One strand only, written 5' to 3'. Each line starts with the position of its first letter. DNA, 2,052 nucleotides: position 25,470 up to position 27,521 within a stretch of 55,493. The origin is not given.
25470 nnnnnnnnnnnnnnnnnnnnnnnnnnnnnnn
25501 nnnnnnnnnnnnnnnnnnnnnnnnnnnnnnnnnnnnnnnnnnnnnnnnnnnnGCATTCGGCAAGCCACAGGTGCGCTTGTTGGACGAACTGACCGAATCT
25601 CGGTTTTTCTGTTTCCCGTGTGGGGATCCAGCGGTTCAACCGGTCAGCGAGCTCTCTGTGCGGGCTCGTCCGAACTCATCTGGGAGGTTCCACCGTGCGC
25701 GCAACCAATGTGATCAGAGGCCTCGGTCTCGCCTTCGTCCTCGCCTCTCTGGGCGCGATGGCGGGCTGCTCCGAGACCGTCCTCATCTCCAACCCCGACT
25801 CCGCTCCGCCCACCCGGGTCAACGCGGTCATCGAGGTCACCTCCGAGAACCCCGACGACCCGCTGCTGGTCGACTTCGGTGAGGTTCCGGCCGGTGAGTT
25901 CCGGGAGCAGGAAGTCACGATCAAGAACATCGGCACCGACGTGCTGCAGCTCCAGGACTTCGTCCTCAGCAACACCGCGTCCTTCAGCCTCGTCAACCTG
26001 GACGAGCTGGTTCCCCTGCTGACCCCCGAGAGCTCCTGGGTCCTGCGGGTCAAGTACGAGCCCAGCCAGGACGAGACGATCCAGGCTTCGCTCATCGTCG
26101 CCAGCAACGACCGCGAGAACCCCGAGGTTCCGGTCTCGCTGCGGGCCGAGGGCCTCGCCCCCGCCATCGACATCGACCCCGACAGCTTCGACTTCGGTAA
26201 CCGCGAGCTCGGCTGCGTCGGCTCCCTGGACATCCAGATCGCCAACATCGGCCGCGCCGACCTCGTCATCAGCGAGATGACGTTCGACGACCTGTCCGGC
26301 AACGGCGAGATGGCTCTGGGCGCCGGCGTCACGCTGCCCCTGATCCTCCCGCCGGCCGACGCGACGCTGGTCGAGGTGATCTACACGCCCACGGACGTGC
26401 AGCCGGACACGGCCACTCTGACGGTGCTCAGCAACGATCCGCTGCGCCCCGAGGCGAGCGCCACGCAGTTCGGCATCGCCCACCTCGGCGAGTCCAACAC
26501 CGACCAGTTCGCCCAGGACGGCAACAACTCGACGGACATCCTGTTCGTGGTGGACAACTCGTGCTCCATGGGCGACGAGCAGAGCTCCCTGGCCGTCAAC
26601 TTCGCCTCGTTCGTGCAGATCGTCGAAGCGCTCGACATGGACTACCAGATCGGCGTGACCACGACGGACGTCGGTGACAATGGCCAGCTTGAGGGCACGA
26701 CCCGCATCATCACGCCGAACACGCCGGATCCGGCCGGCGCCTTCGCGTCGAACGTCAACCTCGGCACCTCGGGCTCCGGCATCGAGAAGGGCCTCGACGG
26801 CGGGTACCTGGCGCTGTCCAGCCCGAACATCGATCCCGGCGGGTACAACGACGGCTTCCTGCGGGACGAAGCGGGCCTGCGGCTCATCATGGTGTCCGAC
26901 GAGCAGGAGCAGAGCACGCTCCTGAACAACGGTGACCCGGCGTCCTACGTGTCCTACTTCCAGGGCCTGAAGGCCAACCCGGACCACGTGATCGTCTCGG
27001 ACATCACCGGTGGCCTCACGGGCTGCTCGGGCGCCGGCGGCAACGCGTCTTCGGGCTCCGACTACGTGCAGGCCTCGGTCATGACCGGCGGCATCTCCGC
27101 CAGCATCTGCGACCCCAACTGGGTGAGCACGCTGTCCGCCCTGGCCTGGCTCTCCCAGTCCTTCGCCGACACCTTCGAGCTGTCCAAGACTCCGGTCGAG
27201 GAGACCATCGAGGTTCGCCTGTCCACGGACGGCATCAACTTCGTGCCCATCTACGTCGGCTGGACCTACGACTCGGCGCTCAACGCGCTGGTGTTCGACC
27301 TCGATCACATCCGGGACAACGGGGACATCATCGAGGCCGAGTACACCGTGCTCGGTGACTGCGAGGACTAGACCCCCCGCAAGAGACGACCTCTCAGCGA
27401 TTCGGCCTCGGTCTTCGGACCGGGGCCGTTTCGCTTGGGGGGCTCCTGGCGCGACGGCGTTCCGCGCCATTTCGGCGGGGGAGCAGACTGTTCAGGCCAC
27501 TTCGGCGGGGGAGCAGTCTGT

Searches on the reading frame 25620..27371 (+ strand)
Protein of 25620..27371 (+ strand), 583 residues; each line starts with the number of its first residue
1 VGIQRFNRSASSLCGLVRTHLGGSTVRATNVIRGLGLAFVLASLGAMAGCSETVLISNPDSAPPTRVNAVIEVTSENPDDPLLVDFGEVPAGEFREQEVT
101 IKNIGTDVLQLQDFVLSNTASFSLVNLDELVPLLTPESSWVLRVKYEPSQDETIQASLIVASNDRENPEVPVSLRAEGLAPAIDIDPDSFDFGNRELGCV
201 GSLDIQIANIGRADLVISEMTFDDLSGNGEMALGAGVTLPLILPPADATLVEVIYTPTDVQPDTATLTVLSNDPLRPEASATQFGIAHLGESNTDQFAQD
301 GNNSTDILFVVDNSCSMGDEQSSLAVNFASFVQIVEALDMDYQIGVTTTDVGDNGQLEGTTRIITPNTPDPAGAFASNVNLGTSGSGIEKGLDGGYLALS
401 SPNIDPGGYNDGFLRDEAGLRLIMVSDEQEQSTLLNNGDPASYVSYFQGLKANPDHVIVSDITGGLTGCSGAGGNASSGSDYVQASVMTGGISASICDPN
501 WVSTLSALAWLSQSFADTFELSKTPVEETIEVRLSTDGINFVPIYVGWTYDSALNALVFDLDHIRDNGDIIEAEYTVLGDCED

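Call 10: search_protein_families(library=pfam, max_evalue=0.001, proteins=[window:25620-27371:+])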
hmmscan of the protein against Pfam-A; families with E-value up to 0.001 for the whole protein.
window:25620-27371:+ (583 aa): 5 families
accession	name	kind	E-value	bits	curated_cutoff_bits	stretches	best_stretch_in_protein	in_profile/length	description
PF22544.2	HYDIN_VesB_CFA65-like_Ig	-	6.4e-16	58.9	25.5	2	83-176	9-99/100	HYDIN/CFA65/VesB-like, Ig-like domain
PF15780.11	ASH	-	9e-13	48.7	27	1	83-169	13-97/98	Abnormal spindle-like microcephaly-assoc'd, ASPM-SPD-2-Hydin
PF22073.2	Cep192_D4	-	2.6e-11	44.1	35.5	1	84-172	11-105/112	Cep192 domain 4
PF12371.14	TMEM131_like_N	-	3.4e-05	24.4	28.8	0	184-267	2-80/84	Transmembrane protein 131-like N-terminal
PF07610.17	DUF1573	-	3.5e-05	24.2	26.1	0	84-169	8-90/98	Protein of unknown function (DUF1573)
